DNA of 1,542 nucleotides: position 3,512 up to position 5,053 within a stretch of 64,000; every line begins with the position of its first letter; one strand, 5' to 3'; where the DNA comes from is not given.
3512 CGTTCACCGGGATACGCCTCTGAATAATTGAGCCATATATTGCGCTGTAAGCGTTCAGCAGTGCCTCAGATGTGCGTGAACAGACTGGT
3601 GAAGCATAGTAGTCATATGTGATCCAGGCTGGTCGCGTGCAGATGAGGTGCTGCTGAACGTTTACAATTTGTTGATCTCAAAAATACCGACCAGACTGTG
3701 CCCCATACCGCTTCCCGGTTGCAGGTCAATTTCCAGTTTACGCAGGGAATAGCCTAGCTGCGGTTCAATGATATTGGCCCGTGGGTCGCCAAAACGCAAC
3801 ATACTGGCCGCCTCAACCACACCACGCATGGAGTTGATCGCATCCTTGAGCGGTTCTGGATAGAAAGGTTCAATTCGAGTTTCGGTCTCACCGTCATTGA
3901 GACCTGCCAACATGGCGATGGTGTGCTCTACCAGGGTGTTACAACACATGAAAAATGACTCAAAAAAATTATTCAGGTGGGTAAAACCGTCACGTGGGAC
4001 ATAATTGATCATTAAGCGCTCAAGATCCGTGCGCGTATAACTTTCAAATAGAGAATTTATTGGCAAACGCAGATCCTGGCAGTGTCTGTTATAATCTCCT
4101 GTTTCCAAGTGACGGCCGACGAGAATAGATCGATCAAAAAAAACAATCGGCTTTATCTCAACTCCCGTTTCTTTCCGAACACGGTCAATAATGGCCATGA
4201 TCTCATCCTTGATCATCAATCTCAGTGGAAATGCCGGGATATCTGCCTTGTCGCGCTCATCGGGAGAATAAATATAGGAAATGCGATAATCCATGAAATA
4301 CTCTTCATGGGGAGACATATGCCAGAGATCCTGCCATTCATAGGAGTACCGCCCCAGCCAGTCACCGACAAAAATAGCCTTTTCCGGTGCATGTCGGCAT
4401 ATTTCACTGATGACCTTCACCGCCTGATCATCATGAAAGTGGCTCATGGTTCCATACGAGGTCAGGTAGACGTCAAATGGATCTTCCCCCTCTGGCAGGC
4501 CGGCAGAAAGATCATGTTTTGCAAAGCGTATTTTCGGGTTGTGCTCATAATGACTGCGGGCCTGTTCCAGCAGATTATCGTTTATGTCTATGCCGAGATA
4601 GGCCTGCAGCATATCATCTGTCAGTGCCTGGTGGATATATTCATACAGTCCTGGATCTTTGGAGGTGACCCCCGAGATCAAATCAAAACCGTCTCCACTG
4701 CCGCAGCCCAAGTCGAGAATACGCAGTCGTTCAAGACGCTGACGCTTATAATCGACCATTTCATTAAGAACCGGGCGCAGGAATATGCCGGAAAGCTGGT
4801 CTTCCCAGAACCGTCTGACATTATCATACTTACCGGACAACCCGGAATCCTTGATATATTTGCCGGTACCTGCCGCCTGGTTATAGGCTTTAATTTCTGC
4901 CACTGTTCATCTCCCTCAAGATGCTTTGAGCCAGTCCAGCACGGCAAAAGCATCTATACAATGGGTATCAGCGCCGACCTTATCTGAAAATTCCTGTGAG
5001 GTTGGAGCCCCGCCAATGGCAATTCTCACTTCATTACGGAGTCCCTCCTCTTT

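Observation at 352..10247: Quaternary-amine:THF methyl-transfer locus with two non-Pyl MttB paralogs plus unusual accessory genes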

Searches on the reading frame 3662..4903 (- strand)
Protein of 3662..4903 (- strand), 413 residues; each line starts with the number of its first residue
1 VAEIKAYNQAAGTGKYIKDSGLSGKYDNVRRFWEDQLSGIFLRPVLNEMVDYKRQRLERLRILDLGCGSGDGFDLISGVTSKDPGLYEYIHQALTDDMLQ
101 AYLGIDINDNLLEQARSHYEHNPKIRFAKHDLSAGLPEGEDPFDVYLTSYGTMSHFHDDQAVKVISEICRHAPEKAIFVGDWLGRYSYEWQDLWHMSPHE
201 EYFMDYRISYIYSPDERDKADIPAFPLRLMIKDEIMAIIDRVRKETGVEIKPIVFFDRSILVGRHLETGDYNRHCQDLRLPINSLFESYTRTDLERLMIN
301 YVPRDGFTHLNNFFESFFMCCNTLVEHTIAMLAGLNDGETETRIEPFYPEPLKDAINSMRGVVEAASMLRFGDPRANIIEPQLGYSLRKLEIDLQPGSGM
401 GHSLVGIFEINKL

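Call 3: search_protein_families(library=pfam, proteins=[window:3662-4903:-])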
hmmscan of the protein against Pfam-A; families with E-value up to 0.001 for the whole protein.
window:3662-4903:- (413 aa): 5 families
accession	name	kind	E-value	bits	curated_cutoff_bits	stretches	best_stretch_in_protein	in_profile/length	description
PF13649.12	Methyltransf_25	-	1.4e-11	45.3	27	1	100-171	22-92/97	Methyltransferase domain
PF13847.12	Methyltransf_31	-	1.1e-06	28.8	27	1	60-178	5-107/145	Methyltransferase domain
PF08241.18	Methyltransf_11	-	7.7e-06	26.9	21.2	1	92-171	12-86/95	Methyltransferase domain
PF08242.18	Methyltransf_12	-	7.3e-05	23.9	30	0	64-168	2-88/98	Methyltransferase domain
PF01209.24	Ubie_methyltran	-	0.00013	21.9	20.1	1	56-160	45-133/233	ubiE/COQ5 methyltransferase family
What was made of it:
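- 3662..4903 (-): 413-aa class I SAM-dependent methyltransferase of an uncharacterised family, with a helical C-terminal half. Pfam Methyltransf_25 covers only the N-terminal half (call 3).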

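Call 5: search_protein_families(library=ncbifam, proteins=[window:3662-4903:-])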
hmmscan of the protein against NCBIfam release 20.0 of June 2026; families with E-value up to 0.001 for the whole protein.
window:3662-4903:- (413 aa): 2 families
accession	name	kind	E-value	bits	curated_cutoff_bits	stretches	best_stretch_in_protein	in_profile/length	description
NF001244.0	PRK00216.1-5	equivalog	0.00028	20.2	216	1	58-161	49-137/236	bifunctional demethylmenaquinone methyltransferase/2-methoxy-6-polyprenyl-1,4-benzoquinol methylase UbiE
TIGR02072.1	BioC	equivalog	0.00092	19.1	184.95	0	48-72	25-48/244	malonyl-ACP O-methyltransferase BioC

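Call 10: find_homologous_proteins(query=window:3662-4903:-)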
Query window:3662-4903:- (413 aa): 1872 proteins with E <= 0.001 among 6838 candidates; the best 120 are listed.
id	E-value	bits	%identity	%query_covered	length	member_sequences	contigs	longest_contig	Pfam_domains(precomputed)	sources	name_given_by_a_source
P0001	1.4e-272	922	95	100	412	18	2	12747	PF13847.13,PF13649.13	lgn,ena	-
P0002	7.5e-271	916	95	100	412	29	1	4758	PF13847.13,PF13649.13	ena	-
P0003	1.6e-247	839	86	100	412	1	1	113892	PF13649.13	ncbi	-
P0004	1.8e-245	833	85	100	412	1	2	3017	PF13649.13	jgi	jgi:SAM-dependent methyltransferase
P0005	1.4e-229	780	79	100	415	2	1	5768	PF13649.13,PF08242.19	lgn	-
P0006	1.4e-217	741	75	100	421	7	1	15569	PF13649.13,PF08242.19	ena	-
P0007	9.1e-216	735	75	100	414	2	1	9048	PF13649.13,PF08242.19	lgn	-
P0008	5.3e-214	729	74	100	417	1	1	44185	PF13649.13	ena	-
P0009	6.6e-212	722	73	100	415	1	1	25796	PF13847.13,PF13649.13,PF08242.19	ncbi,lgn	-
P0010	2.0e-211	720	72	100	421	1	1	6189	PF13649.13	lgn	-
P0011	3.4e-211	720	74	100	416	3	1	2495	PF13649.13,PF08242.19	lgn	-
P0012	2.7e-210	717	73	100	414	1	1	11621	PF13649.13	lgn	-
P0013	3.3e-210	716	74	100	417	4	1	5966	PF13649.13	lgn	-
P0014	7.8e-210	715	73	100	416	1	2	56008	PF13649.13,PF08242.19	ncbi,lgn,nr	ncbi:MAG: class I SAM-dependent methyltransferase [Thermodesulfobacteriota bacterium]|nr:class I SAM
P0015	9.8e-210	715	73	100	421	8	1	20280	PF13847.13,PF13649.13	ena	-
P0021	7.3e-208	709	72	100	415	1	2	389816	PF13649.13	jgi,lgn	jgi:SAM-dependent methyltransferase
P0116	1.3e-179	616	63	100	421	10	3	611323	PF13847.13,PF13649.13,PF08241.19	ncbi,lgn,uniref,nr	ncbi:class I SAM-dependent methyltransferase [Desulfoferrobacter suflitae]|uniref:class I SAM-depend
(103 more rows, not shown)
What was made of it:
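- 3662..4903 (-): More than 120 homologues are at least 59% identical (call 10).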

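Call 11: find_encoding_contigs(protein=P0003, flank=10000, max_places=2)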
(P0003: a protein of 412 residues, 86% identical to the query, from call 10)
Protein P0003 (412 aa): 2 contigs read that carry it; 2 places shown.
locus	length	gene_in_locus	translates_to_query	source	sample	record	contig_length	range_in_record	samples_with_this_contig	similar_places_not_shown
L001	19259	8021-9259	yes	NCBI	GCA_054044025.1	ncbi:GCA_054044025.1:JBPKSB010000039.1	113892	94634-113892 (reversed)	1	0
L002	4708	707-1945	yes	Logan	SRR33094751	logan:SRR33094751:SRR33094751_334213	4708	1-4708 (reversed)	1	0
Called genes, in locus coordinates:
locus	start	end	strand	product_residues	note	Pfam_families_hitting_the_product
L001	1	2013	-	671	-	?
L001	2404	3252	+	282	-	PF02965:Met_synt_B12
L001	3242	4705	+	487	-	PF06253:MTTB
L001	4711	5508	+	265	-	PF00809:Pterin_bind, PF03599:CdhD (weak)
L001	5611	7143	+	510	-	PF06253:MTTB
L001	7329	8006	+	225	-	PF02607:B12-binding_2, PF02310:B12-binding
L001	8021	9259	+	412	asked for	PF13649:Methyltransf_25 (weak)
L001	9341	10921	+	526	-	PF13522:GATase_6, PF13537:GATase_7, PF12481:DUF3700 (weak), PF00733:Asn_synthase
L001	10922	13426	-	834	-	PF08673:RsbU_N, PF00989:PAS (weak), PF08448:PAS_4 (weak), PF13188:PAS_8 (faint), PF08448:PAS_4 (weak), PF00512:HisKA, PF02518:HATPase_c, PF00072:Response_reg, +1 more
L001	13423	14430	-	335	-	PF13581:HATPase_c_2, PF02518:HATPase_c, PF07228:SpoIIE (weak)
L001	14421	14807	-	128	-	PF13581:HATPase_c_2, PF02518:HATPase_c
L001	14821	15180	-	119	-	PF01740:STAS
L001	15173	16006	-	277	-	PF08448:PAS_4 (weak), PF13426:PAS_9, PF01740:STAS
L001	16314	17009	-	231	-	PF03649:UPF0014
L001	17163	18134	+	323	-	PF13406:SLT_2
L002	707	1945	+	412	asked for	PF13649:Methyltransf_25 (weak)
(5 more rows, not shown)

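Call 12: find_encoding_contigs(protein=P0021, flank=10000, max_places=2)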
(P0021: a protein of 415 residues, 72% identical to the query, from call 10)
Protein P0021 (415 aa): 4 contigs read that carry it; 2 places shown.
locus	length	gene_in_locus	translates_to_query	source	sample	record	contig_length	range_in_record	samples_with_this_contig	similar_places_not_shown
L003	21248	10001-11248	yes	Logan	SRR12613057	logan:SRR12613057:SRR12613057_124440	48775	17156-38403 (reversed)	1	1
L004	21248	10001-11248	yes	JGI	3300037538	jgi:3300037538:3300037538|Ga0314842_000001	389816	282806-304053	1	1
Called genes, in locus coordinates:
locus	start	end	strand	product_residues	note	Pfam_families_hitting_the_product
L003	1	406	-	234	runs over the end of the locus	PF00005:ABC_tran, PF13191:AAA_16 (faint), PF13304:AAA_21 (faint)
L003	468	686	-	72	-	-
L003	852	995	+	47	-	-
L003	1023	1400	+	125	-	PF13911:AhpC-TSA_2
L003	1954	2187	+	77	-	-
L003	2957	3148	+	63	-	-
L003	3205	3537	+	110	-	PF01253:SUI1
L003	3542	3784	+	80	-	PF09413:DUF2007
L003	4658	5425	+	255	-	PF02965:Met_synt_B12 (weak)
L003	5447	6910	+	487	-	PF06253:MTTB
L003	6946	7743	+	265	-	PF00809:Pterin_bind, PF03599:CdhD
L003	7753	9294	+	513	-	PF06253:MTTB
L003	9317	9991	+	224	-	PF02607:B12-binding_2, PF02310:B12-binding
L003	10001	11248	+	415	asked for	PF13649:Methyltransf_25 (weak)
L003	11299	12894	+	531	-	PF13522:GATase_6, PF13537:GATase_7, PF12481:DUF3700 (weak), PF00733:Asn_synthase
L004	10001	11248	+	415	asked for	PF13649:Methyltransf_25 (weak)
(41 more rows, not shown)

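Call 13: find_encoding_contigs(protein=P0116, flank=10000, max_places=2)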
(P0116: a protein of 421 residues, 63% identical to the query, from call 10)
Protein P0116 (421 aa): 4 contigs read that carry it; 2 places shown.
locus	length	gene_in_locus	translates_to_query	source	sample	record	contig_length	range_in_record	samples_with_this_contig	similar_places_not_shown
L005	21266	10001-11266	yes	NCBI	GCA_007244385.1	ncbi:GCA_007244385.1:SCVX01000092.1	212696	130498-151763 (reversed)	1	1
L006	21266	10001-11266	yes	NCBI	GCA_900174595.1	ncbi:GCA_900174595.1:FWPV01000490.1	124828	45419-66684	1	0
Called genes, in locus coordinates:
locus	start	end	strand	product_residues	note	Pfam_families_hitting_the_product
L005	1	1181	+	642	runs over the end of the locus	PF04879:Molybdop_Fe4S4 (weak), PF00384:Molybdopterin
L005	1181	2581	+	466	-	PF04972:BON, PF00924:MS_channel_2nd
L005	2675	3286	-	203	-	PF13298:LigD_N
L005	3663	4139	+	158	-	PF22381:Staph_reg_Sar_Rot, PF12802:MarR_2, PF01047:MarR, PF13463:HTH_27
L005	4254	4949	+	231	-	PF02965:Met_synt_B12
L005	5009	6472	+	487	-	PF06253:MTTB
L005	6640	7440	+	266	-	PF00809:Pterin_bind, PF03599:CdhD (faint)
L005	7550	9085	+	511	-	PF06253:MTTB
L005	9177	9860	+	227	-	PF02607:B12-binding_2, PF02310:B12-binding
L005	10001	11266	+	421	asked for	PF08241:Methyltransf_11 (faint), PF13847:Methyltransf_31 (faint), PF13649:Methyltransf_25 (weak)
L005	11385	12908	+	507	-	PF13522:GATase_6, PF13537:GATase_7, PF12481:DUF3700 (weak), PF00733:Asn_synthase, PF02540:NAD_synthase (weak), PF00733:Asn_synthase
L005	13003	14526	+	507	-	PF13522:GATase_6 (weak), PF13537:GATase_7, PF00733:Asn_synthase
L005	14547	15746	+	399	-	PF00438:S-AdoMet_synt_N, PF02772:S-AdoMet_synt_M, PF02773:S-AdoMet_synt_C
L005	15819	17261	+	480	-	PF05221:AdoHcyase, PF00670:AdoHcyase_NAD, PF02826:2-Hacid_dh_C (weak)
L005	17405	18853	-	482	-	PF02386:TrkH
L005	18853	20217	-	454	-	PF00070:Pyr_redox (faint), PF01266:DAO (faint), PF01488:Shikimate_DH (faint), PF02254:TrkA_N, PF07992:Pyr_redox_2 (weak), PF02080:TrkA_C, PF02254:TrkA_N, PF02080:TrkA_C, +6 more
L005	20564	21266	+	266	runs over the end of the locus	PF00809:Pterin_bind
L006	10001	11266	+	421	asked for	PF08241:Methyltransf_11 (faint), PF13847:Methyltransf_31 (faint), PF13649:Methyltransf_25 (weak)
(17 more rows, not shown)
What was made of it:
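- TrkAH and MscS in D. suflitae (call 13).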

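Call 15: find_encoding_contigs(protein=P0001, flank=10000, max_places=2)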
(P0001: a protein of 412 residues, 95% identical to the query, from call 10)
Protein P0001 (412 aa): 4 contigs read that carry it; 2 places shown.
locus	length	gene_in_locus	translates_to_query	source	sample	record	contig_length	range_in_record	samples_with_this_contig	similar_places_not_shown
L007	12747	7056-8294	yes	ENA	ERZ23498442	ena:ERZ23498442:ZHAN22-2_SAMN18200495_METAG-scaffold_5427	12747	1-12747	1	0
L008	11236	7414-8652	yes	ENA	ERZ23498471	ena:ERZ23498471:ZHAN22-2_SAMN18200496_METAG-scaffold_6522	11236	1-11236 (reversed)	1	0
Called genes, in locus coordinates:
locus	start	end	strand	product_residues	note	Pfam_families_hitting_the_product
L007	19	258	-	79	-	-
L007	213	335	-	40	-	-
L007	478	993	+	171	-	PF22381:Staph_reg_Sar_Rot, PF12802:MarR_2, PF01047:MarR, PF13463:HTH_27 (weak), PF01325:Fe_dep_repress (weak)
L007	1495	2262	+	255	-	PF02965:Met_synt_B12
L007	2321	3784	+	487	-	PF06253:MTTB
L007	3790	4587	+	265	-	PF00809:Pterin_bind, PF03599:CdhD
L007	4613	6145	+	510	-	PF06253:MTTB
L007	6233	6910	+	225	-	PF02607:B12-binding_2, PF02310:B12-binding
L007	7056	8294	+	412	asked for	PF13847:Methyltransf_31 (weak), PF13649:Methyltransf_25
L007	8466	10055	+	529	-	PF13522:GATase_6, PF13537:GATase_7, PF12481:DUF3700 (weak), PF00733:Asn_synthase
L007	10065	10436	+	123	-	-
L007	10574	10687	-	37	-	-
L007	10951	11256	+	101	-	PF13560:HTH_31, PF13443:HTH_26 (weak), PF01381:HTH_3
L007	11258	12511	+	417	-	PF13657:Couple_hipA, PF07804:HipA_C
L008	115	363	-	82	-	-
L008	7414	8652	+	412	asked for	PF13847:Methyltransf_31 (weak), PF13649:Methyltransf_25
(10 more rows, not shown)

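Call 16: search_solved_structures(query=window:3662-4903:-, max_evalue=1)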
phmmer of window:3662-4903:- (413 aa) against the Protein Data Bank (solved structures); distinct sequences matched with E-value up to 1: 10.
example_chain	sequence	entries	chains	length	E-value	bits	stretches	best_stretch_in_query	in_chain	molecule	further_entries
1wzn_A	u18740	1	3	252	0.03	16.5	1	102-184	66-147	SAM-dependent methyltransferase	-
9khp_A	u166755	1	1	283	0.13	14.4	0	102-183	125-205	Class I SAM-dependent methyltransferase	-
2p8j_A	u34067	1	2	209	0.13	14.3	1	99-171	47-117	S-adenosylmethionine-dependent methyltransferase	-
9xab_1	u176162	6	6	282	0.15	14.2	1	61-112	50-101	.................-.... protein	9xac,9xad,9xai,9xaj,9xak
9klx_A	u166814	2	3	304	0.16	14.1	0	102-183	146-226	Class I SAM-dependent methyltransferase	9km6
3l8d_A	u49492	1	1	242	0.51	12.4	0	24-79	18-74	Methyltransferase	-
7ebs_A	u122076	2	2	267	0.79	11.8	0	43-153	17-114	Juvenile hormone acid methyltransferase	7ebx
1ylm_A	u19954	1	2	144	0.8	11.8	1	54-99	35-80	hypothetical protein BSU32300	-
7ec0_A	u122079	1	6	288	0.89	11.6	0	42-153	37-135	Juvenile hormone acid methyltransferase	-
7ejb_A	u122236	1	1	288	0.89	11.6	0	42-153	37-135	Juvenile hormone acid methyltransferase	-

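Call 22: find_related_loci(query=A1, collection=genome_contigs, flank=10000)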
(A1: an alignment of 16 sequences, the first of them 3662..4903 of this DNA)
Query A1 (413 aa) in genome_contigs; peptide patterns used: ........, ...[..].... (x = any residue, [..] = any of these).
426 stretches matched a pattern; 409 encode a relative of the query (tblastn E <= 1e-3); the best 80 are kept; 80 distinct loci.
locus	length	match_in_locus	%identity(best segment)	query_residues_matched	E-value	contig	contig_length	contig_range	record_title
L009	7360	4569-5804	94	1-412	0e+0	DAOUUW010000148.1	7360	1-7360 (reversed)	MAG TPA_asm: Deltaproteobacteria bacterium isolate CSMAG_833 CSMAG_833_k141_390109_length_7360_cov_40.5361, whole genome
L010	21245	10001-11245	72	1-412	0e+0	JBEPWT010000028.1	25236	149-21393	MAG: Desulfopila sp. isolate 01_S196.semibin_refined.071 NODE_272_length_25236_cov_3.436377:0-25236, whole genome shotgu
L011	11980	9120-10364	73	1-412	0e+0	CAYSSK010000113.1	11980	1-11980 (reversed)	MAG TPA_asm: uncultured Desulfofustis sp. isolate SRP141376_co4_295 genome assembly, contig: NODE_8889_length_11980_cov_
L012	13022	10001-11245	71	1-412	0e+0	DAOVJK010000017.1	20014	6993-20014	MAG TPA_asm: Pseudomonadota bacterium isolate CSMAG_1391 CSMAG_1391_k141_2890855_length_20014_cov_13.0000, whole genome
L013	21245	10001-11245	71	1-412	0e+0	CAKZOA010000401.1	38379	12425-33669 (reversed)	MAG TPA_asm: uncultured Desulfobulbaceae bacterium isolate SRR4030105_bin.54_CONCOCT_v1.1_MAG genome assembly, contig: E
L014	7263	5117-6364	70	1-412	0e+0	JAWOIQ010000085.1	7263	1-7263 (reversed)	MAG: Desulfurivibrionaceae bacterium isolate CWP5-2.bin.54 k191_2324720, whole genome shotgun sequence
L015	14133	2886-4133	70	1-412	0e+0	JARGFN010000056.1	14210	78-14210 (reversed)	MAG: Desulfobulbales bacterium isolate C14-07 NODE_1647_length_14210_cov_7.437513, whole genome shotgun sequence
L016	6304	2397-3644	70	1-412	0e+0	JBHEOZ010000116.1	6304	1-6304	MAG: Desulfurivibrionaceae bacterium isolate S6_bin.58.strict S6_NODE_116, whole genome shotgun sequence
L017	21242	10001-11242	73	1-412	0e+0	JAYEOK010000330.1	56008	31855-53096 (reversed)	MAG: Thermodesulfobacteriota bacterium isolate MAG031 MAG031_330, whole genome shotgun sequence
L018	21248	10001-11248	69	1-412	0e+0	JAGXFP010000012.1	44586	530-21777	MAG: Desulfobacterales bacterium isolate LH_M18 k141_279553, whole genome shotgun sequence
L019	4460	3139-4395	66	1-412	0e+0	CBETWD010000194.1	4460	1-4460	MAG TPA_asm: uncultured bacterium isolate SRR15668623_binner23_Refined_26 genome assembly, contig: ERZ26872896.6570, who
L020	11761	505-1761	65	1-412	0e+0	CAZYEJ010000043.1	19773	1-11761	MAG TPA_asm: uncultured Thermodesulfobacteriaceae bacterium isolate SRP191223_co2_305 genome assembly, contig: NODE_1460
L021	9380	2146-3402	65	1-412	0e+0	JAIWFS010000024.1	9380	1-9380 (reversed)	MAG: archaeon isolate JL_RS_05_5 NODE_2334_length_9380_cov_1.358332, whole genome shotgun sequence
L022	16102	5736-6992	65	1-412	0e+0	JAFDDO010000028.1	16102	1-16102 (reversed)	MAG: Deltaproteobacteria bacterium isolate Meg19_1012_Bin_147 Meg19_1012_Bin_147_scaffold_9823, whole genome shotgun seq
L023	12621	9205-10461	65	1-412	0e+0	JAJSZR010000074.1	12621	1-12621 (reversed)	MAG: Deltaproteobacteria bacterium isolate NA091R45FWG174 FWG174_SeepSRB2_contig074_0012621bp, whole genome shotgun sequ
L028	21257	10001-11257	63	1-412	0e+0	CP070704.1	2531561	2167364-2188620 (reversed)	MAG: Deltaproteobacteria bacterium isolate bin55 chromosome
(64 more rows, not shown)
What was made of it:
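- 409 species-level genomes encode an MTase relative (call 22).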

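Call 26: search_solved_structures(query=L007:4613-6145:+, max_evalue=0.001)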
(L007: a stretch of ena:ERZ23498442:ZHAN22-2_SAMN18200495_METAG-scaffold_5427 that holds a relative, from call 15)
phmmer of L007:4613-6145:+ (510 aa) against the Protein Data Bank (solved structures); distinct sequences matched with E-value up to 0.001: 5.
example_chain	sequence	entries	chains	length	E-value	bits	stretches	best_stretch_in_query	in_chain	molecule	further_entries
7xcl_A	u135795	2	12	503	7.3e-42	147.1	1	17-446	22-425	Trimethylamine methyltransferase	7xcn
7xcm_A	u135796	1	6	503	1.1e-41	146.6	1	17-446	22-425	Trimethylamine methyltransferase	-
2qne_A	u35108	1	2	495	2.1e-34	122.5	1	175-448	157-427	Putative methyltransferase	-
9yce_A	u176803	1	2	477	3.6e-34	121.8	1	175-448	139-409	Glycine betaine methyltransferase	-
4yyc_A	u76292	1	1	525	4e-24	88.6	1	183-457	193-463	Putative trimethylamine methyltransferase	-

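Call 37: predict_structure(alignment_id=A1)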
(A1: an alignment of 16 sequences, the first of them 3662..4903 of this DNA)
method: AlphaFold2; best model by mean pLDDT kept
length: 413 residues; sequences in the alignment: 16
mean_pLDDT: 60.0   pTM: 0.53
mean pLDDT of the five models: 60.0, 54.6, 51.6, 49.4, 49.0
residues with pLDDT >= 90: 29; 70-90: 112; 50-70: 120; < 50: 152
segments of 3 or more residues with pLDDT < 50: 1-60, 67-89, 104-129, 209-212, 260-292, 398-402
pLDDT, mean of each block of 10 residues (from residue 1): 41 42 40 39 40 42 46 27 40 55 47 42 40 64 69 80 88 83 66 64 59 58 64 88 94 67 38 32 30 50 58 73 84 80 87 91 83 66 70 59 69 83
secondary structure, 60 per line:
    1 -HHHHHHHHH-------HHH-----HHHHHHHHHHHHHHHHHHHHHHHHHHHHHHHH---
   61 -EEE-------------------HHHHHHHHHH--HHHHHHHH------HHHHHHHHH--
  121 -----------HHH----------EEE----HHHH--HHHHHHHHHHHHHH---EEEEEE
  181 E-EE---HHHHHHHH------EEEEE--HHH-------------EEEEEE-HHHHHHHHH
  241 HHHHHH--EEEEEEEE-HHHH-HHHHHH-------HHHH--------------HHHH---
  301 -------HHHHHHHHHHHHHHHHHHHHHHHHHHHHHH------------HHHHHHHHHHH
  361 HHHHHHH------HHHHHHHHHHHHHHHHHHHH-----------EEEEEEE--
elements in order: H2-10 H26-57 E62-64 H84-93 H96-103 H110-118 E145-147 H152-155 H158-171 E175-181 H188-195 E202-206 E225-230 H232-246 E249-256 H258-261 H263-268 H276-279 H294-297 H308-337 H350-367 H374-393 E405-411
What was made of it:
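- Tried and rejected: The first structure prediction, from 16 close homologues, was poor (pLDDT 60; call 37) and was not used.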

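Call 38: search_solved_structures(query=A1, max_evalue=5)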
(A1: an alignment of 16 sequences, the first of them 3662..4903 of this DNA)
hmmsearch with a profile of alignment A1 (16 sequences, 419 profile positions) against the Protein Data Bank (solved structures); distinct sequences matched with E-value up to 5: 7.
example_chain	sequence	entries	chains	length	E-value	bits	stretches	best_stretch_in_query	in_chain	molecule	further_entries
7ebs_A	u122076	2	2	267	0.00031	23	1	40-171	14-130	Juvenile hormone acid methyltransferase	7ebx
7ec0_A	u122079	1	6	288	0.00038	22.7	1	40-171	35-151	Juvenile hormone acid methyltransferase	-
7ejb_A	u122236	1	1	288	0.00051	22.3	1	43-170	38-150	Juvenile hormone acid methyltransferase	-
1wzn_A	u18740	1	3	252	0.00067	21.9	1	101-204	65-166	SAM-dependent methyltransferase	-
9un4_A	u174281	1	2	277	0.0045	19.2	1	87-173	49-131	Juvenile hormone acid O-methyltransferase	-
2p8j_A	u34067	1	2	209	0.11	14.6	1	99-174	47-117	S-adenosylmethionine-dependent methyltransferase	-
3l8d_A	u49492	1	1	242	0.18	13.9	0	16-72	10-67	Methyltransferase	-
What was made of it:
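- The weak sequence matches of the MTase to solved structures are to carboxyl O-methyltransferases (JHAMT, E = 3e-4; call 38).
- Tried and rejected: Sequence and profile searches of the PDB with the MTase gave only weak JHAMT-like hits (calls 16, 38).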
